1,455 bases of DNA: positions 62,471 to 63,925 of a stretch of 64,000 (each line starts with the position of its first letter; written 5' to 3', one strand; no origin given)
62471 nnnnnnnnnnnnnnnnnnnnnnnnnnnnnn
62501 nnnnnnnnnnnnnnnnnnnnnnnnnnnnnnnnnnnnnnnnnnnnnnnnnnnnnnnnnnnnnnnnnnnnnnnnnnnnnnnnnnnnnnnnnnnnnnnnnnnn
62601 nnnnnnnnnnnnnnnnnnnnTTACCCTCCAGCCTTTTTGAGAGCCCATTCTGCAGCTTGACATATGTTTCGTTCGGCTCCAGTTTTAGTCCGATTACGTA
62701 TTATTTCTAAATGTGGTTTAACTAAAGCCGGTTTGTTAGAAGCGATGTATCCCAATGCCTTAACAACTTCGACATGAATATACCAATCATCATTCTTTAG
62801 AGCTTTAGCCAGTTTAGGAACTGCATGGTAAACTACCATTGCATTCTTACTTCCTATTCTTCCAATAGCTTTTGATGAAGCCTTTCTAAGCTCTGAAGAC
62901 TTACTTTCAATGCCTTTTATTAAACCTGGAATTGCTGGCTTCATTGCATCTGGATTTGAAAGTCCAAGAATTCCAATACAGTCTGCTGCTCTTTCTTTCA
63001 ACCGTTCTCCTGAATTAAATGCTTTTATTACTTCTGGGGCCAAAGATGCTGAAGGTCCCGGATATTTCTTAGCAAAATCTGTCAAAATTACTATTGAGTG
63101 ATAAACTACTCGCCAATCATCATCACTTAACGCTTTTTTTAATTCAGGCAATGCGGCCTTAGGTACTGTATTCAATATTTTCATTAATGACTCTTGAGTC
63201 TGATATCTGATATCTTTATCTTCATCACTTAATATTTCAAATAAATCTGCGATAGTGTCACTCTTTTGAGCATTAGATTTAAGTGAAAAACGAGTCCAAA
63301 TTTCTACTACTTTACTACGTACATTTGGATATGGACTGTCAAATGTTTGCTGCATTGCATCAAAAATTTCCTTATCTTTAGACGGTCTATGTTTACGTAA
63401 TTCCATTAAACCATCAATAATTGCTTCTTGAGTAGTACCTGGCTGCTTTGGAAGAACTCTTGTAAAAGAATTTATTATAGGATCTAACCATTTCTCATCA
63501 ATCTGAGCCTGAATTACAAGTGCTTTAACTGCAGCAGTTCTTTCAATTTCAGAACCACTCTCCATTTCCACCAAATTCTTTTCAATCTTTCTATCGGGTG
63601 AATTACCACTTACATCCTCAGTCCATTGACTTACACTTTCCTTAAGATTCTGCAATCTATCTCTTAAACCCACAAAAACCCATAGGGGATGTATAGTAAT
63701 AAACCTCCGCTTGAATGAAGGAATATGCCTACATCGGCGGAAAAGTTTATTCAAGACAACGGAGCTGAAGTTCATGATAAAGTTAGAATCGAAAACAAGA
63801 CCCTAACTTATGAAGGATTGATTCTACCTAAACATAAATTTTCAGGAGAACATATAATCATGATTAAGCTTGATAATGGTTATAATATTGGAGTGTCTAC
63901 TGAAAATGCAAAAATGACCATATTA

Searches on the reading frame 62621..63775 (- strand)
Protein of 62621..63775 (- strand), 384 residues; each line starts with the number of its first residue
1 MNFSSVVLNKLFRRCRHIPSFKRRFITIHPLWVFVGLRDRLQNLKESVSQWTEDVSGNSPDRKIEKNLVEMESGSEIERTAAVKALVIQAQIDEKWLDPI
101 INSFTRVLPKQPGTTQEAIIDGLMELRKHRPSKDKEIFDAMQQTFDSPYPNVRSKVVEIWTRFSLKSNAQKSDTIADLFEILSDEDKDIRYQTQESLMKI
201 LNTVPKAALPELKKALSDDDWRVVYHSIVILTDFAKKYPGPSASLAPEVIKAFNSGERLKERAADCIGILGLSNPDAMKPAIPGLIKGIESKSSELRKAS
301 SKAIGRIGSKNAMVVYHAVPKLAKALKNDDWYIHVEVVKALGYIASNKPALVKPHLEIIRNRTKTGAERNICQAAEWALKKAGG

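Call 3: search_protein_families(library=pfam, proteins=[window:62621-63775:-], max_evalue=0.01)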
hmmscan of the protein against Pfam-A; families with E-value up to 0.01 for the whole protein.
window:62621-63775:- (384 aa): 14 families
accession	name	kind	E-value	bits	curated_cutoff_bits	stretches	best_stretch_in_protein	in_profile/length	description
PF13646.12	HEAT_2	-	6.2e-18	65.3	27.7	2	142-226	6-81/88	HEAT repeats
PF02985.28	HEAT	-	1.5e-13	50.1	23.5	0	282-309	2-29/31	HEAT repeat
PF01602.26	Adaptin_N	-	8.4e-09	35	37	1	174-374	115-321/524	Adaptin N terminal region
PF12717.13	Cnd1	-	1.5e-08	35.3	26.4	0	208-255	59-106/162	non-SMC mitotic condensation complex subunit 1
PF13513.12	HEAT_EZ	-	8e-08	33.1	27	1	258-307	2-55/55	HEAT-like repeat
PF24987.1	HEAT_EF3_N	-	6e-06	26.8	32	0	280-355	65-142/169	EF3 N-terminal HEAT repeat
PF20168.4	PDS5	-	6.7e-06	24.6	27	0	120-203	305-390/1053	Sister chromatid cohesion protein PDS5 protein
PF13001.13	ECM29_N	-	0.00057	19.2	22.3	0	170-207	405-442/497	Proteasome component ECM29, N-terminal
PF24714.1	TOR1L1_N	-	0.00092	19.1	43.3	0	308-353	202-247/281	TORTIFOLIA1 N-terminal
PF12755.13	Vac14_Fab1_bd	-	0.00098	20.1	22.1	0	171-213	25-67/97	Vacuolar 14 Fab1-binding region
PF23271.1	HEAT_GCN1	-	0.0031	17.8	27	0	171-216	116-161/190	Stalled ribosome sensor GCN1-like, HEAT repeats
PF22928.2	INTS1_R4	-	0.0031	17.8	27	0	175-235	35-98/102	Integrator complex subunit 1, R4 domain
PF10363.15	RTP1_C1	-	0.0035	17.9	25.9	0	315-356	38-79/112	Required for nuclear transport of RNA pol II C-terminus 1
PF03130.22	HEAT_PBS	-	0.0077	17.1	20.9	0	297-327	2-26/27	PBS lyase HEAT-like repeat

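Call 4: search_protein_families(library=ncbifam, proteins=[window:62621-63775:-], max_evalue=0.01)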
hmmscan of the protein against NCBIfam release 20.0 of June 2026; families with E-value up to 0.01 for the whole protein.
window:62621-63775:- (384 aa): 4 families
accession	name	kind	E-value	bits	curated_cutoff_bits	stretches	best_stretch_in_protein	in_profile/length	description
NF045662.1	DVU0298_fam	equivalog_domain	7.7e-07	28.9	75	0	251-331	116-189/213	DVU0298 family protein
NF045915.1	PhycobilmeDegNblB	equivalog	3.4e-06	26.8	300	0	287-348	137-192/214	phycobilisome degradation protein NblB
NF058515.1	phyc_lyase_CpcF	equivalog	7.7e-05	22.4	220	0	206-254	134-181/200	C-phycocyanin alpha-cysteine-84 phycocyanobilin lyase subunit CpcF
NF058505.1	phyc_lyase_CpeY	equivalog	0.00018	20.2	600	1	269-352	37-118/419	C-phycoerythrin alpha-cysteine-82 phycoerythrobilin lyase CpeY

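Call 71: find_encoding_contigs(protein=window:62621-63775:-, flank=10000, max_places=2)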
Protein window:62621-63775:- (384 aa): no gene with exactly this product is on record in the collection.
